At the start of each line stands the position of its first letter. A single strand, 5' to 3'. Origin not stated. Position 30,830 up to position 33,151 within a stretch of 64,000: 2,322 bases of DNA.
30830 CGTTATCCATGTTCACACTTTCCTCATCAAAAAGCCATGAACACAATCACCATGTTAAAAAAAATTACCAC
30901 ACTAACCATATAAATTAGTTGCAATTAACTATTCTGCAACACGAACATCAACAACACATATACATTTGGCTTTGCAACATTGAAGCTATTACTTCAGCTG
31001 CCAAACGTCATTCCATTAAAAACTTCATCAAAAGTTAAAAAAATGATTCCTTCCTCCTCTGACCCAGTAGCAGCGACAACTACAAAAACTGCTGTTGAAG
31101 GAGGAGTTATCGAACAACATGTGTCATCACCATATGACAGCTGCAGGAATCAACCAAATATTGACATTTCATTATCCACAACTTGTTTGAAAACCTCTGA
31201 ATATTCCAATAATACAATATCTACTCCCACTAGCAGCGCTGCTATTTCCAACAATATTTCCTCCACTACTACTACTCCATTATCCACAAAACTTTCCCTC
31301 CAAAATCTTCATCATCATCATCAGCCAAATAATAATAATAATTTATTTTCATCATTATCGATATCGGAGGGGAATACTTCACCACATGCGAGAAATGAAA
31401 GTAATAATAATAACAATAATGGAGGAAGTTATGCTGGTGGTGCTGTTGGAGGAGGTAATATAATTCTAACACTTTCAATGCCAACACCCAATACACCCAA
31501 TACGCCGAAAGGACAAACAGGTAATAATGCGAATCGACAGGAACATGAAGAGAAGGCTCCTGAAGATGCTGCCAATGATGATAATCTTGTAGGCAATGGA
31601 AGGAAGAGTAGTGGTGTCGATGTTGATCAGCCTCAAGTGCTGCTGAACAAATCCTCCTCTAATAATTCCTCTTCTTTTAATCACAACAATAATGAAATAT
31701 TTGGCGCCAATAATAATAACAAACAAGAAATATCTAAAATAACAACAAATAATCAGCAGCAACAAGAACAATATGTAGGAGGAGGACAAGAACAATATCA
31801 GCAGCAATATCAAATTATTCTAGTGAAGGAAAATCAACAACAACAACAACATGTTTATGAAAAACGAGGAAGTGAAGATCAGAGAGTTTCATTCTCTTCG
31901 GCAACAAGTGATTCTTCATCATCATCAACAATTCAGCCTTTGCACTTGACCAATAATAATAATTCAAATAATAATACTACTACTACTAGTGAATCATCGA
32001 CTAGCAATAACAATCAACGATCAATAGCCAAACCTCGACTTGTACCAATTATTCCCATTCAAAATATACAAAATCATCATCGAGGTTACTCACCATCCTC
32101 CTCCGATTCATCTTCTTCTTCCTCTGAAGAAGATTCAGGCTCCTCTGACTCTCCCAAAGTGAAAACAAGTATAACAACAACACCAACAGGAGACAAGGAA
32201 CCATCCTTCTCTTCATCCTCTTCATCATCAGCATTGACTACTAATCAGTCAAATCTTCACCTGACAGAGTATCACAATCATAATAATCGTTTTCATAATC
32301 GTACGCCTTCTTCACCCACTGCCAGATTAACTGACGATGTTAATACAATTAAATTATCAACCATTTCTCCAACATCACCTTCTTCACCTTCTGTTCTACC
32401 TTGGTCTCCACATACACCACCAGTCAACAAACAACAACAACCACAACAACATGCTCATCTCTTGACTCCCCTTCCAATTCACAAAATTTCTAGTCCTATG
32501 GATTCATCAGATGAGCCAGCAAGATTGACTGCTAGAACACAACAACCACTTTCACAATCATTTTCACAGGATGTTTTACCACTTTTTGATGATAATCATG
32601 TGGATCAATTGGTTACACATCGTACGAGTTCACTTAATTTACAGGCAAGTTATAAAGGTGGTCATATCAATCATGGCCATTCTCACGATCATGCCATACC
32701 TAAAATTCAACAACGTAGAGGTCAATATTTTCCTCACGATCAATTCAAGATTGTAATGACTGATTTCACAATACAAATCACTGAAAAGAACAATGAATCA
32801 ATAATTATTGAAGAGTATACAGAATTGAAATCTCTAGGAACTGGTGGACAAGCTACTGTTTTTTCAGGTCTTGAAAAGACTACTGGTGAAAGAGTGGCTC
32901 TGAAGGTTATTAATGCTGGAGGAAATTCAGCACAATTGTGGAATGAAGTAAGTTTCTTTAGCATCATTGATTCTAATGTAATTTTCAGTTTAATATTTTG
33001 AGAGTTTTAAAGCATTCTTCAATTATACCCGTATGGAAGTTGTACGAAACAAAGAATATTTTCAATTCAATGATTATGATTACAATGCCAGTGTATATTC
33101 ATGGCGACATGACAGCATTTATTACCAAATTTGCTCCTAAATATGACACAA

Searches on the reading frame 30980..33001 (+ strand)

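Call 24: search_protein_families(library=pfam, proteins=[window:30980-33001:+], max_evalue=0.001)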
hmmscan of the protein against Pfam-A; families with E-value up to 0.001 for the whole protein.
window:30980-33001:+ (673 aa): 1 family
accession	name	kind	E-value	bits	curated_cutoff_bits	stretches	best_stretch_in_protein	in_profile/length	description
PF00069.31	Pkinase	-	0.0005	20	31.7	0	613-668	1-60/263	Protein kinase domain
